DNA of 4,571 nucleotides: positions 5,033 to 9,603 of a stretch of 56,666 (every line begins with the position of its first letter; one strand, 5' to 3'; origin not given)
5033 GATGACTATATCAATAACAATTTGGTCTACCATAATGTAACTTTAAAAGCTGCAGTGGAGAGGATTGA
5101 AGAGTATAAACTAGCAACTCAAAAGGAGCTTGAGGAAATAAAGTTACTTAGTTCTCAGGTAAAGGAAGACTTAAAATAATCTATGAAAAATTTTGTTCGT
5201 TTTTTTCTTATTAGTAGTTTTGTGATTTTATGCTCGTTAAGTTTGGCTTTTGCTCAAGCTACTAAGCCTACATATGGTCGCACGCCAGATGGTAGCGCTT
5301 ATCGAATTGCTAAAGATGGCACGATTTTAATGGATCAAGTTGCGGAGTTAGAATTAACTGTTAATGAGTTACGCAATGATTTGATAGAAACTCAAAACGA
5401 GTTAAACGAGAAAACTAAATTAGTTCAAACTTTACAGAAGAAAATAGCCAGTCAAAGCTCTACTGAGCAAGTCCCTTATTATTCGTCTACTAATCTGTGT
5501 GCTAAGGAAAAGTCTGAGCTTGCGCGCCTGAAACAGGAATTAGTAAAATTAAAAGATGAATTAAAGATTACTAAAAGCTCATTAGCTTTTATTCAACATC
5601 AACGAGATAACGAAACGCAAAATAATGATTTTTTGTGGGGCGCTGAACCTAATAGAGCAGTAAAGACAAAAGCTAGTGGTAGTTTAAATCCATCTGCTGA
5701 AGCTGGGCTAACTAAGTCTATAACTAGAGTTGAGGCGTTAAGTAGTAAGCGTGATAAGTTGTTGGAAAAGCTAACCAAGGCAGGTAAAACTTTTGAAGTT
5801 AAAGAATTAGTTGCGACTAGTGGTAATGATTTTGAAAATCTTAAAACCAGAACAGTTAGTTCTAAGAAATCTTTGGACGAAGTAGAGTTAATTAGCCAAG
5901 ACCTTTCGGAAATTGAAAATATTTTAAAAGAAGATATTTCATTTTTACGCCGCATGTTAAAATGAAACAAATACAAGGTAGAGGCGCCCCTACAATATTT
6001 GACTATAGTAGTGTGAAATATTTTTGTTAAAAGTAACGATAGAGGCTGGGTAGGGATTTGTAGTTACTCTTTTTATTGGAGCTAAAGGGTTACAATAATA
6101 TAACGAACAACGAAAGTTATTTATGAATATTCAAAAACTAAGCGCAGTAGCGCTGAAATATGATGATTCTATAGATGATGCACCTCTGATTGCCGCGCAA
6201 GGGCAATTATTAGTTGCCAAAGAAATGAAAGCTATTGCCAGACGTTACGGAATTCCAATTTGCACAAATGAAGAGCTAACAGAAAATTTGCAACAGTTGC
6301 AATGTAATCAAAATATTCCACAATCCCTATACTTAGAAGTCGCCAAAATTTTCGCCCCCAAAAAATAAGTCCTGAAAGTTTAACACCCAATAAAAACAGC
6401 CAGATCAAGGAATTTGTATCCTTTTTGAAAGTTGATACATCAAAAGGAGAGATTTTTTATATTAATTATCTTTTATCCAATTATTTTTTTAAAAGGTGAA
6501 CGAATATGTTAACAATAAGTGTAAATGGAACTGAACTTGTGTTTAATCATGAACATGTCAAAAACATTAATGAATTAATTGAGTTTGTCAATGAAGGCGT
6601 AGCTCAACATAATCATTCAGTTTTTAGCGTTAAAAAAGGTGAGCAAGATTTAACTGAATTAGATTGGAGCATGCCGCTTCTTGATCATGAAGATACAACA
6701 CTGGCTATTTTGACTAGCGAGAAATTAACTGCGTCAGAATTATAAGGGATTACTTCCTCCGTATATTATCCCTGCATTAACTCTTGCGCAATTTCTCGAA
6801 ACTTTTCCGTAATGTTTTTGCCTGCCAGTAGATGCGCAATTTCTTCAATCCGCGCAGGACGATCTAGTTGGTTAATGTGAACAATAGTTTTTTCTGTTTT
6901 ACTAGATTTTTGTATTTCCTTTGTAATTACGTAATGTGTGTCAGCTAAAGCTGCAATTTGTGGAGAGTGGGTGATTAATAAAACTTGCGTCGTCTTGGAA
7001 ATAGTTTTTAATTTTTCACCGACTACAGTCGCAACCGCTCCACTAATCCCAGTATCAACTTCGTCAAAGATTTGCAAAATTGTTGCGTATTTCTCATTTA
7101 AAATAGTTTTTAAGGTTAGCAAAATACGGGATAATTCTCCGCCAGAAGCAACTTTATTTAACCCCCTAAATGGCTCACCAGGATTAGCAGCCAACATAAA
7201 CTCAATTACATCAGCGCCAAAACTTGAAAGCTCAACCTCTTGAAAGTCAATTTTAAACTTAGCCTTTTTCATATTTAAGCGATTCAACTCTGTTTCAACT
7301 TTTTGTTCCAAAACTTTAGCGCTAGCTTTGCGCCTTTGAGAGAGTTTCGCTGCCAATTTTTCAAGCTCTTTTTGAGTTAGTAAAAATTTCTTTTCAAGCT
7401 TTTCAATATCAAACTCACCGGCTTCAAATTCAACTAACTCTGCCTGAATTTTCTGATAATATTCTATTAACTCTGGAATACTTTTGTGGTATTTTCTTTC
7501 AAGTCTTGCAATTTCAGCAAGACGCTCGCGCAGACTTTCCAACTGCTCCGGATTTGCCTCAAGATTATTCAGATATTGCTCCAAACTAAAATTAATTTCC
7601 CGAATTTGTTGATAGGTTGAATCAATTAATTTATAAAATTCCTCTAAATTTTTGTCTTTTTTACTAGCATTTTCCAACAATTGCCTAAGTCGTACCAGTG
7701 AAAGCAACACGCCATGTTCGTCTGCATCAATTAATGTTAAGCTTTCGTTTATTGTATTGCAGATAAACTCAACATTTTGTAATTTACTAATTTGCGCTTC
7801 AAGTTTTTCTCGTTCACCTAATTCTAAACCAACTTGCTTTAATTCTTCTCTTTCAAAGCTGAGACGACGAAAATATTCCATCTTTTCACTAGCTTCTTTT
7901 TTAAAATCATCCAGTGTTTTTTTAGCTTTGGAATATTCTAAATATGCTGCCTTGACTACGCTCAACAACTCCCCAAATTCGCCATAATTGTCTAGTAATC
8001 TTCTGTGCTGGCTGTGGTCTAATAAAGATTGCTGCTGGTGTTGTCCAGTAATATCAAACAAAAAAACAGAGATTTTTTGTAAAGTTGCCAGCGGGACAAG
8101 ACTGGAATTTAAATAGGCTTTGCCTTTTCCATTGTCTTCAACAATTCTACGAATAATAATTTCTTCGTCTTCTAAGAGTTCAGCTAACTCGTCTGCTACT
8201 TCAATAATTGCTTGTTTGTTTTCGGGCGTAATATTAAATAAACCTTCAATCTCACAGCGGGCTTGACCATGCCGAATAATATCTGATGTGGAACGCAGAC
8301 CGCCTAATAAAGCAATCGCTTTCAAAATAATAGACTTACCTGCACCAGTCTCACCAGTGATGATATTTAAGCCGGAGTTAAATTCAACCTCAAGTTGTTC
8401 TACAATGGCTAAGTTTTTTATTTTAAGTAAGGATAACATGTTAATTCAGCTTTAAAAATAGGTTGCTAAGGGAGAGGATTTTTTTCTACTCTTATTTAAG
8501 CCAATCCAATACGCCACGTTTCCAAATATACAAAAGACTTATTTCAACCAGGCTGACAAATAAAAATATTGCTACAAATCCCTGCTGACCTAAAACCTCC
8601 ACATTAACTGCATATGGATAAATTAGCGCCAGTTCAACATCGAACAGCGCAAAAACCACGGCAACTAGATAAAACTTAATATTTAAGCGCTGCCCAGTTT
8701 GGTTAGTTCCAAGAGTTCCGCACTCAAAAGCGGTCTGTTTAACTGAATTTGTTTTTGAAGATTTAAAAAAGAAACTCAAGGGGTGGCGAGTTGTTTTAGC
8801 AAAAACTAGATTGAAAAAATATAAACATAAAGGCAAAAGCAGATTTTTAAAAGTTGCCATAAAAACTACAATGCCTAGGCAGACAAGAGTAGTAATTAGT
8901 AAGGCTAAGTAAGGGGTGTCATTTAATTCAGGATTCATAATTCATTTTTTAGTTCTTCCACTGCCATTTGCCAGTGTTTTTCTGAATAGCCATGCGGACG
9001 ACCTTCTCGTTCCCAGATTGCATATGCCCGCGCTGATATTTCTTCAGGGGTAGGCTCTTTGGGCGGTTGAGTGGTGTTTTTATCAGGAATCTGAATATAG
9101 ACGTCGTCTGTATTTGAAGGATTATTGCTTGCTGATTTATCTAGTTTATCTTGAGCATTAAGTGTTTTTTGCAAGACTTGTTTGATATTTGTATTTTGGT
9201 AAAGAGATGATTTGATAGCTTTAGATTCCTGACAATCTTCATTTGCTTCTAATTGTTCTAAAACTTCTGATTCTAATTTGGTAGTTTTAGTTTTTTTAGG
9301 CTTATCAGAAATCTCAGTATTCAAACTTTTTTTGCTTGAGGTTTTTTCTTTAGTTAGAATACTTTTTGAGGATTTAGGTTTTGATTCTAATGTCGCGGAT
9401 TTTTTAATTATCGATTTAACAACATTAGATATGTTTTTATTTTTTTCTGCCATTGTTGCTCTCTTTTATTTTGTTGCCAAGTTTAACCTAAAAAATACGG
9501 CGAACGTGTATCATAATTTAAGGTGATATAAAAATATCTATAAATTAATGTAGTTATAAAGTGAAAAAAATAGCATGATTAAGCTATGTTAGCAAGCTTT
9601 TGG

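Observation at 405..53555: Dispersed MITE-like palindromic repeat family with conserved 17-21-bp termini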

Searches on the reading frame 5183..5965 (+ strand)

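Call 40: search_protein_families(library=pfam, proteins=[window:5183-5965:+], max_evalue=0.01)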
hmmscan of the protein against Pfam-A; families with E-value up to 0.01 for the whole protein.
window:5183-5965:+ (260 aa): 1 family
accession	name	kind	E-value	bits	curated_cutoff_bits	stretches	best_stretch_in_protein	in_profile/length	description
PF00038.26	Filament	-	0.00019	21.6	40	0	136-258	16-139/313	Intermediate filament protein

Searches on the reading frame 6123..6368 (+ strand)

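Call 40: search_protein_families(library=pfam, proteins=[window:6123-6368:+], max_evalue=0.01)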
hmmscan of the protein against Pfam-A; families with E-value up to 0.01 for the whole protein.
window:6123-6368:+ (81 aa): 1 family
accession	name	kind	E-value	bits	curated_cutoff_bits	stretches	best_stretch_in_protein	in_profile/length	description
PF01312.24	Bac_export_2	-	2e-16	60.6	24.4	1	8-78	262-333/335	FlhB HrpN YscU SpaS Family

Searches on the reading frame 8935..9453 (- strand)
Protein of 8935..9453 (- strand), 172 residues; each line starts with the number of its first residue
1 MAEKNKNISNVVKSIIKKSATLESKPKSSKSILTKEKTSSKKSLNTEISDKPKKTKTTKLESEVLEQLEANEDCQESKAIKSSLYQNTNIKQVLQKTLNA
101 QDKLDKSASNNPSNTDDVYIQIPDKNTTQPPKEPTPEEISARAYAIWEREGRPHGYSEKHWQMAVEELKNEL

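Call 40: search_protein_families(library=pfam, proteins=[window:8935-9453:-], max_evalue=0.01)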
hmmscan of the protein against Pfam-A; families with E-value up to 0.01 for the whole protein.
window:8935-9453:- (172 aa): 2 families
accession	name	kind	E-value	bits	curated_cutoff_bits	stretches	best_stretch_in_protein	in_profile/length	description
PF11154.13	DUF2934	-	3.5e-13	49.4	22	1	135-169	2-36/37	Protein of unknown function (DUF2934)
PF23229.2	DUF7067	-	0.0023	18.1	27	1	139-171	4-39/56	Alpha-glucan water dikinase, DUF7067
